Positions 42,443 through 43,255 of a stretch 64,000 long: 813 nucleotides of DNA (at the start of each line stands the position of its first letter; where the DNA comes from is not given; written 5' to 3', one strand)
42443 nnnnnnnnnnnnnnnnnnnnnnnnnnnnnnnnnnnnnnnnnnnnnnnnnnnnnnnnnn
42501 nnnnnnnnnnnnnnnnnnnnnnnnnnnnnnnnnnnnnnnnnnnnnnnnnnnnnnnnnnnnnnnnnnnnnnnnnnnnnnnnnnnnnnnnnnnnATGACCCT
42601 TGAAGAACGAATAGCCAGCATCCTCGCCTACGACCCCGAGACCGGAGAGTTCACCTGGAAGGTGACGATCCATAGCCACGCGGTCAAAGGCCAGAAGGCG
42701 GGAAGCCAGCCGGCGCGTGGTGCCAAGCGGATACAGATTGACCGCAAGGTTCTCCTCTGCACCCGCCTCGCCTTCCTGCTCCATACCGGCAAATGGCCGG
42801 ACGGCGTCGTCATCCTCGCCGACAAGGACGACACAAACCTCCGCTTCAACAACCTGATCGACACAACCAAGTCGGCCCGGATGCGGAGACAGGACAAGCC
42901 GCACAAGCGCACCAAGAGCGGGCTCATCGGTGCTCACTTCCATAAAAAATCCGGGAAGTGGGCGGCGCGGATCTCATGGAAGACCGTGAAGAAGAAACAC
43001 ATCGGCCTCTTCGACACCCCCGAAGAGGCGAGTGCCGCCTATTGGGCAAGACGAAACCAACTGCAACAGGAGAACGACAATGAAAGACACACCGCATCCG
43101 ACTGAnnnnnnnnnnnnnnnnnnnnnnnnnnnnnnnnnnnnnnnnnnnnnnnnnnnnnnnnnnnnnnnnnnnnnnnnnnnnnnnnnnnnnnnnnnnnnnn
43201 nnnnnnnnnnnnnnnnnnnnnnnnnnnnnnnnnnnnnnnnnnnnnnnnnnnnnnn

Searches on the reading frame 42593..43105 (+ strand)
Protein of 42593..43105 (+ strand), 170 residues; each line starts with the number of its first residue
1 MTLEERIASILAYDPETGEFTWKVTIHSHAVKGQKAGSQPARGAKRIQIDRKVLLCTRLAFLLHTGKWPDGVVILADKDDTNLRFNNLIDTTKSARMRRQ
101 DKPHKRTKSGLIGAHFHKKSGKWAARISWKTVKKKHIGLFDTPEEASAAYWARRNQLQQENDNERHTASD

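Call 75: search_protein_families(library=phrogs, proteins=[window:42593-43105:+], max_evalue=0.001)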
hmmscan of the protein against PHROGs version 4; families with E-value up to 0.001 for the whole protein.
window:42593-43105:+ (170 aa): 7 families
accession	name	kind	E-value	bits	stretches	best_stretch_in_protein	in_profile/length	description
phrog_99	-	DNA, RNA and nucleotide metabolism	2.9e-41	143.4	1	4-164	111-266/383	HNH endonuclease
phrog_3593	-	DNA, RNA and nucleotide metabolism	2.1e-11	44.9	1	88-167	128-206/210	HNH endonuclease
phrog_4578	-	DNA, RNA and nucleotide metabolism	2.8e-11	44.4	1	63-166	21-123/130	HNH endonuclease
phrog_953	-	DNA, RNA and nucleotide metabolism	4.6e-11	43.7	1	105-157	309-361/420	HNH endonuclease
phrog_35306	-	unknown function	1.6e-06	29.4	1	105-165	25-83/90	-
phrog_374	-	DNA, RNA and nucleotide metabolism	4.1e-06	26.9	1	91-166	343-415/617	HNH endonuclease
phrog_33760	-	DNA, RNA and nucleotide metabolism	5.2e-06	27.4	1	113-163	3-52/58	HNH endonuclease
